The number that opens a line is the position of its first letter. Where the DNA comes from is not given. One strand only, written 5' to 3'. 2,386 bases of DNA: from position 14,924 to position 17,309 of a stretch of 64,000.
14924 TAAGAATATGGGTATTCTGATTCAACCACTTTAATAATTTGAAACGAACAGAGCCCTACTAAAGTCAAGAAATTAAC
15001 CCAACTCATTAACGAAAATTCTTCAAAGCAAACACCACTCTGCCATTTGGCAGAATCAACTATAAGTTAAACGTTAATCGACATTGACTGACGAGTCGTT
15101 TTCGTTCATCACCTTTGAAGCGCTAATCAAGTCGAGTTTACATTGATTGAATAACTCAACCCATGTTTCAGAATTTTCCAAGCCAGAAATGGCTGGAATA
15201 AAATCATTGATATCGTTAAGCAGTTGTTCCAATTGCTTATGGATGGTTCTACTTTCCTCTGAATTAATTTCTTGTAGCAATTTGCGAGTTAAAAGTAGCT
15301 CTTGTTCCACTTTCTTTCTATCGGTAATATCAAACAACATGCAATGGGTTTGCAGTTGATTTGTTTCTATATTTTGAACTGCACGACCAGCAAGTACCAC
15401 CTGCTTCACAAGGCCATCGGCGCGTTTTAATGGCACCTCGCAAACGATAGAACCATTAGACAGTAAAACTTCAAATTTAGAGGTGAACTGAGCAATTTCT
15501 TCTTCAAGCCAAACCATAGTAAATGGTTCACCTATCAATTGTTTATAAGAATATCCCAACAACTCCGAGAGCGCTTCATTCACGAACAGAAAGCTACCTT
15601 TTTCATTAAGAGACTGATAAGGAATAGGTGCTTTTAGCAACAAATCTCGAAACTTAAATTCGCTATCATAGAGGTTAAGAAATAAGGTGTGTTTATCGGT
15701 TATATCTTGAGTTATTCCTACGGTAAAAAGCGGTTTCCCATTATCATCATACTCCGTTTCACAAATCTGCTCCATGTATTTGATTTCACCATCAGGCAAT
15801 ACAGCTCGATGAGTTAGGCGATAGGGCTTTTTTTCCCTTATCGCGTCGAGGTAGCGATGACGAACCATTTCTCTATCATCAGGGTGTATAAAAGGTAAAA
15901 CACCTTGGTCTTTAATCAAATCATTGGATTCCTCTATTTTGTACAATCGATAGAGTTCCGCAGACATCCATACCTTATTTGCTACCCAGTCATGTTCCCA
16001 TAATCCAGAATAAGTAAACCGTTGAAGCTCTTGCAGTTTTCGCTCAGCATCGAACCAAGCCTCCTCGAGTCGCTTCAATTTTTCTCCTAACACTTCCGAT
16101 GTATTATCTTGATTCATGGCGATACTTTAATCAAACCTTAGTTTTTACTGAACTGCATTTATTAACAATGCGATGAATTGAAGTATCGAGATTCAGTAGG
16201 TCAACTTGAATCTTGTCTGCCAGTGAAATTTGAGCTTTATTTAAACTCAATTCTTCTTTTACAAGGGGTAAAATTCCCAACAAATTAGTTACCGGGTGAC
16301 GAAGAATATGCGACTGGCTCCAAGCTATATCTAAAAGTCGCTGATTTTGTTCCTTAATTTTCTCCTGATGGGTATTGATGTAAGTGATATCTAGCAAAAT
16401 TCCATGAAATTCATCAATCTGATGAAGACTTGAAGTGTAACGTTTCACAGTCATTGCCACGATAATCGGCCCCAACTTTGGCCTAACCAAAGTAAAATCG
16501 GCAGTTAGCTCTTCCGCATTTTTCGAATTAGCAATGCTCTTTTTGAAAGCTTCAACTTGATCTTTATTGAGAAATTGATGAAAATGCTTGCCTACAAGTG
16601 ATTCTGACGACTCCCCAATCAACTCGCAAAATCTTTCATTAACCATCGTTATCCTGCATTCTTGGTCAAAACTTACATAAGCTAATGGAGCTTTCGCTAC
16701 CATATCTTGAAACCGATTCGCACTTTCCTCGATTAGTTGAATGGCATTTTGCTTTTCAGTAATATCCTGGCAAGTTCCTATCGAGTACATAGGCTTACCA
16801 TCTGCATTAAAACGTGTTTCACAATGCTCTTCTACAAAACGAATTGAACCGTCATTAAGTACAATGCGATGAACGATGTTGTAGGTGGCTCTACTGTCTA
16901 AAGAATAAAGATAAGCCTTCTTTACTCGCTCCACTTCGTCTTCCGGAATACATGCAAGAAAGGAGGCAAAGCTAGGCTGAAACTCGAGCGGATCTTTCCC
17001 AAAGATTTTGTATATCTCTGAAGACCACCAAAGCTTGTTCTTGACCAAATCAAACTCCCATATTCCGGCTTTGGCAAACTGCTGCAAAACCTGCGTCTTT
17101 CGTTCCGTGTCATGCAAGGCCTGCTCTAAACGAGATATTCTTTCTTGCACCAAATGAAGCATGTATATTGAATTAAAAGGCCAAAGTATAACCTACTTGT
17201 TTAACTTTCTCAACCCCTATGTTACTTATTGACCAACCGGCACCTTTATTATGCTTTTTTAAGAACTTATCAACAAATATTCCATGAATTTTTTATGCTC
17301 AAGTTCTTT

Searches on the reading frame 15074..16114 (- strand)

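Call 77: search_protein_families(library=pfam, proteins=[window:15074-16114:-], max_evalue=0.001)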
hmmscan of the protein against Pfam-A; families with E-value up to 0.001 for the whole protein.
window:15074-16114:- (346 aa): 4 families
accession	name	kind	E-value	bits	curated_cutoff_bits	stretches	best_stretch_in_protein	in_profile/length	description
PF08447.18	PAS_3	-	2.7e-18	66.5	25.6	1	50-134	4-88/89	PAS fold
PF13426.13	PAS_9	-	4.4e-10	40.2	27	1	170-265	8-103/103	PAS domain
PF00989.32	PAS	-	3.2e-09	37.2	22.6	1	161-252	9-102/113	PAS fold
PF08448.16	PAS_4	-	7e-07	29.9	23.1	0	77-142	45-109/110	PAS fold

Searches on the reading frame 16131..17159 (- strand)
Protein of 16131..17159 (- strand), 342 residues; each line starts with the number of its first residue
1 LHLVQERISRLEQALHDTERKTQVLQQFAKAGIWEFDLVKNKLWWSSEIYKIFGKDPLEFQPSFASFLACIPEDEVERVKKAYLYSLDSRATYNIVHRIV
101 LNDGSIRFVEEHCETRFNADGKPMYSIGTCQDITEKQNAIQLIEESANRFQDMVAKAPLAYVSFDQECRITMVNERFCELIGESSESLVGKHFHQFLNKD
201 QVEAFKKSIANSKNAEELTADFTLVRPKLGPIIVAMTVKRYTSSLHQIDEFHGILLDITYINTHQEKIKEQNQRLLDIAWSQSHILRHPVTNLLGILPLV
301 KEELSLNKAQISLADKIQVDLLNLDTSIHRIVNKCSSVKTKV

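Call 77: search_protein_families(library=pfam, proteins=[window:16131-17159:-], max_evalue=0.001)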
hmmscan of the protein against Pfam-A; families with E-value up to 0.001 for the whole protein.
window:16131-17159:- (342 aa): 6 families
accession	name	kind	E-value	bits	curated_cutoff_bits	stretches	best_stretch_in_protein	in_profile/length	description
PF08447.18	PAS_3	-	1.5e-19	70.5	25.6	1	43-129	2-88/89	PAS fold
PF13426.13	PAS_9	-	7.7e-12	45.8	27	1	165-259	8-102/103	PAS domain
PF08448.16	PAS_4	-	2.2e-11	44.4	23.1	2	158-206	5-53/110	PAS fold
PF00989.32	PAS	-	2.7e-10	40.7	22.6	1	149-258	2-113/113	PAS fold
PF13188.13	PAS_8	-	3.9e-06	27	21.8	1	148-196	1-50/65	PAS domain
PF24820.1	Diguanyl_cycl_sensor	-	4.7e-05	23.7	28.1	1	163-215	11-63/109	Diguanylate cyclase-like sensor domain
